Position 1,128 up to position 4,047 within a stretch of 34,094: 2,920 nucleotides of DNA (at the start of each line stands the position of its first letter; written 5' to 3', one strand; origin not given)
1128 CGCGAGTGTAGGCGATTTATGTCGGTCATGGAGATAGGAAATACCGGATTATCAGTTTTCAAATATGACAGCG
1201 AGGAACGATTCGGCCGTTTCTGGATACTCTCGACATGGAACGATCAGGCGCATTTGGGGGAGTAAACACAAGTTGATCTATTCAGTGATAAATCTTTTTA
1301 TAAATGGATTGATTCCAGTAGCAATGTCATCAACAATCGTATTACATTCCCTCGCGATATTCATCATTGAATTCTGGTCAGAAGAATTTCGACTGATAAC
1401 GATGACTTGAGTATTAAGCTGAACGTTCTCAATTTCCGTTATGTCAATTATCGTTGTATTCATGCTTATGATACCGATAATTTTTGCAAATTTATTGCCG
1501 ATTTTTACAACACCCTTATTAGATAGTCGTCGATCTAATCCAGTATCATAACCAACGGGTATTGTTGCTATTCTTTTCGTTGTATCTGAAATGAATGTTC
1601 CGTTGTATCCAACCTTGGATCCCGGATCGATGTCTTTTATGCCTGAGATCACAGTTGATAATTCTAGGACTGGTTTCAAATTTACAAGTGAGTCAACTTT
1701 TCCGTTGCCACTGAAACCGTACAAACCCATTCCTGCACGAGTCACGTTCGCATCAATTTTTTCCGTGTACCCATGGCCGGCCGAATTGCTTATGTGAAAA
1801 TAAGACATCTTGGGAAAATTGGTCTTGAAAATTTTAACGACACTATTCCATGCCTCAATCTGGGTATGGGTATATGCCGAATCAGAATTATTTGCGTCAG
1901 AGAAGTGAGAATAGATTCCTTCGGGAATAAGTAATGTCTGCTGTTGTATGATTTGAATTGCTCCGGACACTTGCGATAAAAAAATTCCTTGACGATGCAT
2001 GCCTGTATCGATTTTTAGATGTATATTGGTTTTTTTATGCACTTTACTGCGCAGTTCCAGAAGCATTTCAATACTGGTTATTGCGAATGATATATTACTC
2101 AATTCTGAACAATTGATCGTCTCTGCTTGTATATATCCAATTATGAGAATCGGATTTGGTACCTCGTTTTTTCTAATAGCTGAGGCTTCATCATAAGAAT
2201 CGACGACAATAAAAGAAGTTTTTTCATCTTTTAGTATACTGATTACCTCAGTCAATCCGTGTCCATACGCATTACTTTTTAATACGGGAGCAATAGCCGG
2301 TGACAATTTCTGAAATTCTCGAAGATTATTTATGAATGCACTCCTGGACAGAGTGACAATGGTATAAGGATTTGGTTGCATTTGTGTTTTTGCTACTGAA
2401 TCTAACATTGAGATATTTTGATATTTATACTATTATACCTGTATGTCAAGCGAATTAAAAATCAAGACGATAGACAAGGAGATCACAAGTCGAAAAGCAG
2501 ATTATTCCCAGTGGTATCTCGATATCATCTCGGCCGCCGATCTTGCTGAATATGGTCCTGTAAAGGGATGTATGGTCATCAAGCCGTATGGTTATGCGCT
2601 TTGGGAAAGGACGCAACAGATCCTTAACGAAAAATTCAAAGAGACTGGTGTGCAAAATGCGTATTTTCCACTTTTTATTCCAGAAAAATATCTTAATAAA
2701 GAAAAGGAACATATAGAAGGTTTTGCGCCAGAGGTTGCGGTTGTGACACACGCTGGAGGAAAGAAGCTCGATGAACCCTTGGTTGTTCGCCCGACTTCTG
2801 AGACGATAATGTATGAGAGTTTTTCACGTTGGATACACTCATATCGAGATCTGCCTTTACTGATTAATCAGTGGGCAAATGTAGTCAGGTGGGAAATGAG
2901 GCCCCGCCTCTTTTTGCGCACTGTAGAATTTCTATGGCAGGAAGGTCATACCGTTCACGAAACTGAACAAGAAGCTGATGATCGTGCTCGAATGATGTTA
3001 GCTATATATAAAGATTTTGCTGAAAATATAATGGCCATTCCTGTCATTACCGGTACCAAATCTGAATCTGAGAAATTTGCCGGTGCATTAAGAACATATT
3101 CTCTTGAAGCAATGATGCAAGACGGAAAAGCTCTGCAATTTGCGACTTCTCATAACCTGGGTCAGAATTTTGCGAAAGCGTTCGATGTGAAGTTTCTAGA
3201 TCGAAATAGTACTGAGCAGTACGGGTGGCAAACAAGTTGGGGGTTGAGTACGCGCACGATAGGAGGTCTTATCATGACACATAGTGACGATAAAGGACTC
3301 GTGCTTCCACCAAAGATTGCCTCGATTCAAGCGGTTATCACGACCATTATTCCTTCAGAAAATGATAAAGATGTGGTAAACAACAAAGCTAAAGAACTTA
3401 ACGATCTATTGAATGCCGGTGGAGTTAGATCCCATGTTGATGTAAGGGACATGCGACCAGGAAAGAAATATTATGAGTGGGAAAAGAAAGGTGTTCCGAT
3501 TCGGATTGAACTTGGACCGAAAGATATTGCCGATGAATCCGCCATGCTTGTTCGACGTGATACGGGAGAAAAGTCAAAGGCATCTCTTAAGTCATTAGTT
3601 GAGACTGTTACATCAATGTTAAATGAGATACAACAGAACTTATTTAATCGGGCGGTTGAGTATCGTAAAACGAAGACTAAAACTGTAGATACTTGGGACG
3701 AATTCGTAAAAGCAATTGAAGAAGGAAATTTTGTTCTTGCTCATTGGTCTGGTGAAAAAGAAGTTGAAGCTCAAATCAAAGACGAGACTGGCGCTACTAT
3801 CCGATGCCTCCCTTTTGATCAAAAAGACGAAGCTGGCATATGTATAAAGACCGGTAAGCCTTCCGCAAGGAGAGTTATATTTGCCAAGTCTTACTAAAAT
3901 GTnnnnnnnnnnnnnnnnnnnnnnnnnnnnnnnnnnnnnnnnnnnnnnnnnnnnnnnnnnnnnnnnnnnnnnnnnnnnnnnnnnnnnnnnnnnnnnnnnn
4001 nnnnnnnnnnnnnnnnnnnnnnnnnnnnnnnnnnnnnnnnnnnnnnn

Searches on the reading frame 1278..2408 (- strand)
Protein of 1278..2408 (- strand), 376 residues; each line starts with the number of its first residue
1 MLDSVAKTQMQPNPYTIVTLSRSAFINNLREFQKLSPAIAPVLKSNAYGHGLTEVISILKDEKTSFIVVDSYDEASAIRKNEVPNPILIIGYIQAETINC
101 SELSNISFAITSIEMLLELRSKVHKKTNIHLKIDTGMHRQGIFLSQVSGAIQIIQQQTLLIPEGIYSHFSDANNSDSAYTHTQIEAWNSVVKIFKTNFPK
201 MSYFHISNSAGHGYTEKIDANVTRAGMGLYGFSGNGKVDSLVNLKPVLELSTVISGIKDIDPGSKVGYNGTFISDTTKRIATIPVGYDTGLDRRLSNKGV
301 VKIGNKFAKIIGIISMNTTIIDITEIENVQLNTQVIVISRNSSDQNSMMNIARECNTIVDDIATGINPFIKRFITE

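Call 5: search_protein_families(library=pfam, proteins=[window:1278-2408:-], max_evalue=0.01)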
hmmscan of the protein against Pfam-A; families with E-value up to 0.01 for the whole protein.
window:1278-2408:- (376 aa): 2 families
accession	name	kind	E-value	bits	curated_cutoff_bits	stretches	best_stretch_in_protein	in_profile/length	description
PF01168.26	Ala_racemase_N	-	1.3e-43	149.7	24.1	1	22-233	3-219/220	Alanine racemase, N-terminal domain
PF00842.27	Ala_racemase_C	-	3.6e-29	101.4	25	1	247-372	1-125/127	Alanine racemase, C-terminal domain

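Call 6: search_protein_families(library=ncbifam, proteins=[window:1278-2408:-], max_evalue=0.01)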
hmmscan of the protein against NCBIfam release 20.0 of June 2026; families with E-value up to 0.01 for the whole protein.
window:1278-2408:- (376 aa): 9 families
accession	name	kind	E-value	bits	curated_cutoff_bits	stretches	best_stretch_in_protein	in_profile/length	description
TIGR00492.1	alr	equivalog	1.1e-76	258.2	168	1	17-373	4-366/369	alanine racemase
NF033131.1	vanT-G-Cterm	exception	9.1e-68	228.8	460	1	21-368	8-362/368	serine racemase VanT catalytic subunit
NF008897.0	PRK11930.1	equivalog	2.1e-65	221.2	804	1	15-373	459-818/822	bifunctional UDP-N-acetylmuramoyl-tripeptide:D-alanyl-D-alanine ligase/alanine racemase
NF000791.0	PRK00053.2-2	equivalog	6.7e-53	180.1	218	1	18-374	4-339/340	alanine racemase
NF033132.1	vanT-CELN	equivalog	2.6e-45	155.1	900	1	6-360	330-683/697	membrane-bound serine racemase VanT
NF002970.2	PRK03646.1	exception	5.2e-36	124.4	600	1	18-341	7-326/356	catabolic alanine racemase DadX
NF009879.0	PRK13340.1-4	subfamily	5.9e-34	117.6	434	1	19-361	45-391/406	alanine racemase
NF033133.1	vanT-L-cat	exception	1.8e-31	109.7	750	1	36-339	31-337/366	serine racemase VanT-L catalytic subunit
NF000792.0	PRK00053.2-3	equivalog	4.4e-25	88.6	384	1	23-343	11-331/360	alanine racemase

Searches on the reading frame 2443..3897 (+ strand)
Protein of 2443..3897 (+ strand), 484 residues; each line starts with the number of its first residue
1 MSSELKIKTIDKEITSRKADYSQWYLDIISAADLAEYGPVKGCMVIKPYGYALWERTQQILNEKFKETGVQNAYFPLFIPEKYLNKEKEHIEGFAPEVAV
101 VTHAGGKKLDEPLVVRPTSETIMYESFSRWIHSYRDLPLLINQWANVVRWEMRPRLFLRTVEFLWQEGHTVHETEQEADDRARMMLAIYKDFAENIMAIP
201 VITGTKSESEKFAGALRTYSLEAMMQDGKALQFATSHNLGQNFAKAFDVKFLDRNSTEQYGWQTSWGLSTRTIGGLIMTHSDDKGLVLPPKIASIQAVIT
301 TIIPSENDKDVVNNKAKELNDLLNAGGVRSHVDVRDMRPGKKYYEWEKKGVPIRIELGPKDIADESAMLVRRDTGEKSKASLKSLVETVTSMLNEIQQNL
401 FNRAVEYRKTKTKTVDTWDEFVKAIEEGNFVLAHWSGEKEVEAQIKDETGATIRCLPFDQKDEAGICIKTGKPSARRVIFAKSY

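Call 5: search_protein_families(library=pfam, proteins=[window:2443-3897:+], max_evalue=0.01)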
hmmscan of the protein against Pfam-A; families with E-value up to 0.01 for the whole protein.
window:2443-3897:+ (484 aa): 3 families
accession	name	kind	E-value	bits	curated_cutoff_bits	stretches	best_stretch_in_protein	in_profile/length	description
PF09180.16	ProRS-C_1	-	7.9e-26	90.4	31.5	1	418-484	1-71/71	Prolyl-tRNA synthetase, C-terminal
PF03129.25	HGTP_anticodon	-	1.2e-18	67.4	21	1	302-390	4-92/94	Anticodon binding domain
PF00587.30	tRNA-synt_2b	-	1.4e-16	61.5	29.3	1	110-275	8-174/179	tRNA synthetase class II core domain (G, H, P, S and T)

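Call 6: search_protein_families(library=ncbifam, proteins=[window:2443-3897:+], max_evalue=0.01)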
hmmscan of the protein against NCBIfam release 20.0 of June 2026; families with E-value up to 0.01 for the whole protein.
window:2443-3897:+ (484 aa): 8 families
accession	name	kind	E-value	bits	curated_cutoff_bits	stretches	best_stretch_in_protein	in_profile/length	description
TIGR00408.1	proS_fam_I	equivalog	2.6e-182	607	437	1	15-484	2-475/475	proline--tRNA ligase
NF006625.0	PRK09194.1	equivalog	3.6e-32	112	558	2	237-389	409-558/559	proline--tRNA ligase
NF008979.1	PRK12325.1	exception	6.9e-29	101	550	2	226-389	275-436/437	proline--tRNA ligase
TIGR00409.1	proS_fam_II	equivalog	5.5e-27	94.9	306.7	2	236-391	414-567/568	proline--tRNA ligase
TIGR00418.1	thrS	equivalog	6.3e-11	41.9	383.65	2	29-221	177-369/565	threonine--tRNA ligase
NF003068.0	PRK03991.1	equivalog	4.7e-08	31.8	484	1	242-395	440-594/613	threonine--tRNA ligase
NF003211.1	PRK04173.1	equivalog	6.2e-07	28.6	312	1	286-388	356-453/454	glycine--tRNA ligase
TIGR00389.1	glyS_dimeric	equivalog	3.6e-05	22.5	243.3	1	286-391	463-563/565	glycine--tRNA ligase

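Call 69: find_related_loci(query=window:2443-3897:+, collection=metagenome_contigs, flank=10000)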
Query window:2443-3897:+ (484 aa) in metagenome_contigs; peptide patterns used: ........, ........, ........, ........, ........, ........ (x = any residue, [..] = any of these).
600 stretches matched a pattern (row limit reached: there are more); 594 encode a relative of the query (tblastn E <= 1e-3); the best 80 are kept; 80 distinct loci.
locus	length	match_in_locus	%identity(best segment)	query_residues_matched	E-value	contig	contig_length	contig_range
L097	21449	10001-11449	77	2-484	0e+0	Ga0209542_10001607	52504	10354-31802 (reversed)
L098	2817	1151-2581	72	8-484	0e+0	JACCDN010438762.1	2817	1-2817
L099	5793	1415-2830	72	12-484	0e+0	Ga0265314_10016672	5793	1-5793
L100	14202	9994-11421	69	8-484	0e+0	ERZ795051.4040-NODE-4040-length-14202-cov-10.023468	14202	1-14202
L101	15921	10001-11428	69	8-484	0e+0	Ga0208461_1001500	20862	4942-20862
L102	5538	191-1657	62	11-484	0e+0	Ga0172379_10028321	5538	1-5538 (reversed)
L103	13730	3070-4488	65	13-484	0e+0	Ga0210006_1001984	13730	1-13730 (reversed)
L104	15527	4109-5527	64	13-484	0e+0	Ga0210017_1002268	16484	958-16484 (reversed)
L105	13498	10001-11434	65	8-484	0e+0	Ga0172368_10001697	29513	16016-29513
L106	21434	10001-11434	62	6-484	0e+0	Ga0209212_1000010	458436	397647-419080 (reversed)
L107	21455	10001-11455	59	12-484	0e+0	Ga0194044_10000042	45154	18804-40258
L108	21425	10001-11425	60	13-484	0e+0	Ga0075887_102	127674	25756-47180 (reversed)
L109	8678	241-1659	59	11-484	0e+0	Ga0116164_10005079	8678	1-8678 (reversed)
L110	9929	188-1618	58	12-484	0e+0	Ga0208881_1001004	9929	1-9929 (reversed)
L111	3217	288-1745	58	2-484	0e+0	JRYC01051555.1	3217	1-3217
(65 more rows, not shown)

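Call 81: search_protein_families(library=ncbifam, proteins=[L100:10000-11421:+], max_evalue=1e-10)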
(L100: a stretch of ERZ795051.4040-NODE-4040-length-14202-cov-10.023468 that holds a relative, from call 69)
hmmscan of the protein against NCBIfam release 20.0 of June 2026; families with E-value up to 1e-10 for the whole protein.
L100:10000-11421:+ (474 aa): 6 families
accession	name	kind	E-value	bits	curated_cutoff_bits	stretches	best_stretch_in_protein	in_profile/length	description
TIGR00408.1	proS_fam_I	equivalog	2.2e-181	604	437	1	6-474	2-475/475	proline--tRNA ligase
NF006625.0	PRK09194.1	equivalog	1.3e-38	133.3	558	2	224-379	405-558/559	proline--tRNA ligase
NF008979.1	PRK12325.1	exception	6.1e-36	124.2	550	2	213-379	271-436/437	proline--tRNA ligase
TIGR00409.1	proS_fam_II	equivalog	8.6e-33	114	306.7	2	217-381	404-567/568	proline--tRNA ligase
TIGR00418.1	thrS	equivalog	3e-16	59.5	383.65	0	235-382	423-564/565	threonine--tRNA ligase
NF003068.0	PRK03991.1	equivalog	1.7e-13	49.8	484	1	235-386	442-595/613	threonine--tRNA ligase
